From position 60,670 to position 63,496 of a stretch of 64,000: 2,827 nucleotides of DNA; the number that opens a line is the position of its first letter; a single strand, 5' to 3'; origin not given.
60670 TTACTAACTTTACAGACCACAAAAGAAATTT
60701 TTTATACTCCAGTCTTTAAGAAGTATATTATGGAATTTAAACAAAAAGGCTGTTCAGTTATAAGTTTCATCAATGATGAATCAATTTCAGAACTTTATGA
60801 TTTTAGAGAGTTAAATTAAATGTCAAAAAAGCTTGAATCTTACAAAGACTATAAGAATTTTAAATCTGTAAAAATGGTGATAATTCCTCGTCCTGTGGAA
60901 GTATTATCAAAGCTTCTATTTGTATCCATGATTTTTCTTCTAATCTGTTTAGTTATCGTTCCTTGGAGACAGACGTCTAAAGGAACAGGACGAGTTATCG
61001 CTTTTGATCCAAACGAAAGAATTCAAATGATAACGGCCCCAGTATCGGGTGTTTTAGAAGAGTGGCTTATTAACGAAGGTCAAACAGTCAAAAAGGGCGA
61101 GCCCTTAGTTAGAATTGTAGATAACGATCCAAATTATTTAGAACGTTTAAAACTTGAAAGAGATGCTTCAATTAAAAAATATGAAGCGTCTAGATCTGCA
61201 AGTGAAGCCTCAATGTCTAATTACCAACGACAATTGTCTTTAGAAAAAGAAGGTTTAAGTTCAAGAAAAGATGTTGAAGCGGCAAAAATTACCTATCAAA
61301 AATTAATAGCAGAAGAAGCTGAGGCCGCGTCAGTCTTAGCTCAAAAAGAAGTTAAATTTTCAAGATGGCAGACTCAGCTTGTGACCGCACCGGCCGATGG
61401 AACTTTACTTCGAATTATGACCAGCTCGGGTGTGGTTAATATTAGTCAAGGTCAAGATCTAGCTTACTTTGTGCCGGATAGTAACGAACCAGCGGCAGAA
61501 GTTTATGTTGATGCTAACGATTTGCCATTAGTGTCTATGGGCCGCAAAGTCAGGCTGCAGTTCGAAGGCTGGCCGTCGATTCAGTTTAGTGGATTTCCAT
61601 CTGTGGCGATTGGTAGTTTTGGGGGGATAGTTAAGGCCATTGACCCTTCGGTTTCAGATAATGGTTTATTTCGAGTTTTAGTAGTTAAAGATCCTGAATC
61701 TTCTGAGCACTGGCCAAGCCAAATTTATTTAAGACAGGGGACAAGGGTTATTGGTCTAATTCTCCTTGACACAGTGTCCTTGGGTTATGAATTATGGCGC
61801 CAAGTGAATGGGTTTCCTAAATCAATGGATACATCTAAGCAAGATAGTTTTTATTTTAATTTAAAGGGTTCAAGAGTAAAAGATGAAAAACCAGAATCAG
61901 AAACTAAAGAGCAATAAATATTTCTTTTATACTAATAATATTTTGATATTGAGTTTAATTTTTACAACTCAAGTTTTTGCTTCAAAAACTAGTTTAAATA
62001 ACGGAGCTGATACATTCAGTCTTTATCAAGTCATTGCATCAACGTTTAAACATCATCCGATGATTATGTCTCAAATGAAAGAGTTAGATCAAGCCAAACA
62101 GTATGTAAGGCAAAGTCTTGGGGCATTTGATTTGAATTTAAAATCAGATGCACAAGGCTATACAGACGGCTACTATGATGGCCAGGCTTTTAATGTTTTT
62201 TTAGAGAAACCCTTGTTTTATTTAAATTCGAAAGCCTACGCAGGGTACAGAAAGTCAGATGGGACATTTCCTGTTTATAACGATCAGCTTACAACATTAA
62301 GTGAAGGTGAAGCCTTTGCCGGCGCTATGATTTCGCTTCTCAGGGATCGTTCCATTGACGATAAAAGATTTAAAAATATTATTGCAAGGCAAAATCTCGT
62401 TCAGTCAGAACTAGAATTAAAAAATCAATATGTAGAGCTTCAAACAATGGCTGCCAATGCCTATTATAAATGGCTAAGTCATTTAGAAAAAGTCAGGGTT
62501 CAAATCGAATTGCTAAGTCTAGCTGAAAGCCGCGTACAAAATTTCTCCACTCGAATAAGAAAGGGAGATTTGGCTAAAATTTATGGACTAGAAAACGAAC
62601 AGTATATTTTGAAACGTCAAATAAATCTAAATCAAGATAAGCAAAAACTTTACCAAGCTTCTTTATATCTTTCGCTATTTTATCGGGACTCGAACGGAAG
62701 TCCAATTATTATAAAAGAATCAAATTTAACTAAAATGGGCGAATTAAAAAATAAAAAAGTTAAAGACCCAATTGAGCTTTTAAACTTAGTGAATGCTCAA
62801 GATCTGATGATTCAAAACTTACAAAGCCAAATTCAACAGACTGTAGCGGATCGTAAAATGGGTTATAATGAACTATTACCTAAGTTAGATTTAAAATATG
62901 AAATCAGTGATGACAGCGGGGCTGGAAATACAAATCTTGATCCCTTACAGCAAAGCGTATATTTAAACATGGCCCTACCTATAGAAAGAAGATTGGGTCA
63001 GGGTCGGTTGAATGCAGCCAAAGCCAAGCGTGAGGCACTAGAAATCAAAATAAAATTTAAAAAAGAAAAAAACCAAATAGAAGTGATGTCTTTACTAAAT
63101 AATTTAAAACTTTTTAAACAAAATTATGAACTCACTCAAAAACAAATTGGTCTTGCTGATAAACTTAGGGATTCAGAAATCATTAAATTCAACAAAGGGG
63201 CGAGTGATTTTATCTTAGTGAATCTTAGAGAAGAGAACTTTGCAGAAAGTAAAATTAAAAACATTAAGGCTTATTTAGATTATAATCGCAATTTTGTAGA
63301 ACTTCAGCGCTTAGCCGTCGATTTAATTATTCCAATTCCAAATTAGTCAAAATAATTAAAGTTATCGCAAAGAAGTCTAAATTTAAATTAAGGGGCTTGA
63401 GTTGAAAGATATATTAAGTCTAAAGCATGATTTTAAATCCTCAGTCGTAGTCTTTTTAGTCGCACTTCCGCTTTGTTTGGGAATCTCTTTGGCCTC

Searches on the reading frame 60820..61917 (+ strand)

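Call 74: search_protein_families(library=pfam, max_evalue=0.0001, proteins=[window:60820-61917:+])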
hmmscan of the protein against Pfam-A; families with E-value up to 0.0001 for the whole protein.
window:60820-61917:+ (365 aa): 4 families
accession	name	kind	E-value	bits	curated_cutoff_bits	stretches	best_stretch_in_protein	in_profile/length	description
PF13437.12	HlyD_3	-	5.5e-13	50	22.2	2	71-104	2-35/106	HlyD family secretion protein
PF16576.10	HlyD_D23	-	2.7e-08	33.8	30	1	65-258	16-179/214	Barrel-sandwich domain of CusB or HlyD membrane-fusion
PF13533.13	Biotin_lipoyl_2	-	1.5e-07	31.5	29.8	1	71-99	3-31/32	Biotin-lipoyl like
PF00364.28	Biotin_lipoyl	-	1.3e-05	25.4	22.1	0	71-99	45-73/73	Biotin-requiring enzyme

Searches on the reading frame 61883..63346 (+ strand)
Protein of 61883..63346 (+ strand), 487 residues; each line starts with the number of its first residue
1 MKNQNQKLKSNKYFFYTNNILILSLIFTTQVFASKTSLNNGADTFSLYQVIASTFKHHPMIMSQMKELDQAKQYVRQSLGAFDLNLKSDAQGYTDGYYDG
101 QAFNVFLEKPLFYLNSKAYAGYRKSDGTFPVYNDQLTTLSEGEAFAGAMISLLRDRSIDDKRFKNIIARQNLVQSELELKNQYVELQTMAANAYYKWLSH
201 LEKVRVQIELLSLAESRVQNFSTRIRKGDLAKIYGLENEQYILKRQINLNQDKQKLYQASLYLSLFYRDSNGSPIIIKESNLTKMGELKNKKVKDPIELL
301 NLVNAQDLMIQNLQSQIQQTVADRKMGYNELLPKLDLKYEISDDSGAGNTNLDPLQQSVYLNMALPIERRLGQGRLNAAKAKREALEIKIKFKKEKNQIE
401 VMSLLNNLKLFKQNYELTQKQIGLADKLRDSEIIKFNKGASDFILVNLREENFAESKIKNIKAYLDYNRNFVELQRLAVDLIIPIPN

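Call 56: find_encoding_contigs(protein=window:61883-63346:+, flank=10000, max_places=2)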
Protein window:61883-63346:+ (487 aa): 3 contigs read that carry it; 1 place shown.
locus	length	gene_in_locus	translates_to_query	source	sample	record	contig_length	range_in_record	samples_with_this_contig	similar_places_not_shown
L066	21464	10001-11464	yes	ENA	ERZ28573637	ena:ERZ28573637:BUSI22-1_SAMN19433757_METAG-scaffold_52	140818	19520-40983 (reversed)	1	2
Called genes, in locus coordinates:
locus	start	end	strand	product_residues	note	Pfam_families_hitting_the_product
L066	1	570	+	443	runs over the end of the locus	PF04371:PAD_porph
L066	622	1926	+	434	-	PF00158:Sigma54_activat (faint), PF05496:RuvB_N, PF14532:Sigma54_activ_2 (weak), PF00004:AAA, PF07728:AAA_5 (weak), PF13173:AAA_14 (faint), PF16193:AAA_assoc_2, PF12002:MgsA_C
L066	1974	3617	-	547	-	PF03734:YkuD (weak)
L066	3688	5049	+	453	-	PF01554:MatE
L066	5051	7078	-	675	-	PF24681:Kelch_KLHDC2_KLHL20_DRC7, PF13964:Beta-prop_Calicin, PF24981:Beta-prop_ATRN-LZTR1, PF01344:Kelch_1, PF13415:Beta-prop_FBX42, PF01344:Kelch_1, PF24681:Kelch_KLHDC2_KLHL20_DRC7, PF25210:Kelch_FKB95, +10 more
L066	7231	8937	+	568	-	-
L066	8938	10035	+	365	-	PF25919:BSH_CusB (faint), PF00364:Biotin_lipoyl (faint), PF25917:BSH_RND (weak), PF25997:BSH_YhbJ (faint)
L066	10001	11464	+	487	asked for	-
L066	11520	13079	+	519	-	PF00916:Sulfate_transp, PF16983:MFS_MOT1 (faint)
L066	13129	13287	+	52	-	PF00484:Pro_CA (weak)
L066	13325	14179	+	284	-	PF00149:Metallophos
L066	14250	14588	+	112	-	PF02962:CHMI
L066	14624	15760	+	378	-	PF08240:ADH_N, PF00107:ADH_zinc_N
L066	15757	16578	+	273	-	PF00756:Esterase, PF00326:Peptidase_S9 (weak)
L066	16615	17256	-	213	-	PF04832:SOUL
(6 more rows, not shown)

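Call 74: search_protein_families(library=pfam, max_evalue=0.0001, proteins=[window:61883-63346:+])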
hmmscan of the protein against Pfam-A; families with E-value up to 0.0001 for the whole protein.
window:61883-63346:+ (487 aa): 1 family
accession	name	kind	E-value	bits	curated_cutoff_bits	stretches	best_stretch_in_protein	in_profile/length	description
PF02321.23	OEP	-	2.8e-22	79.9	22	1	298-477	3-185/187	Outer membrane efflux protein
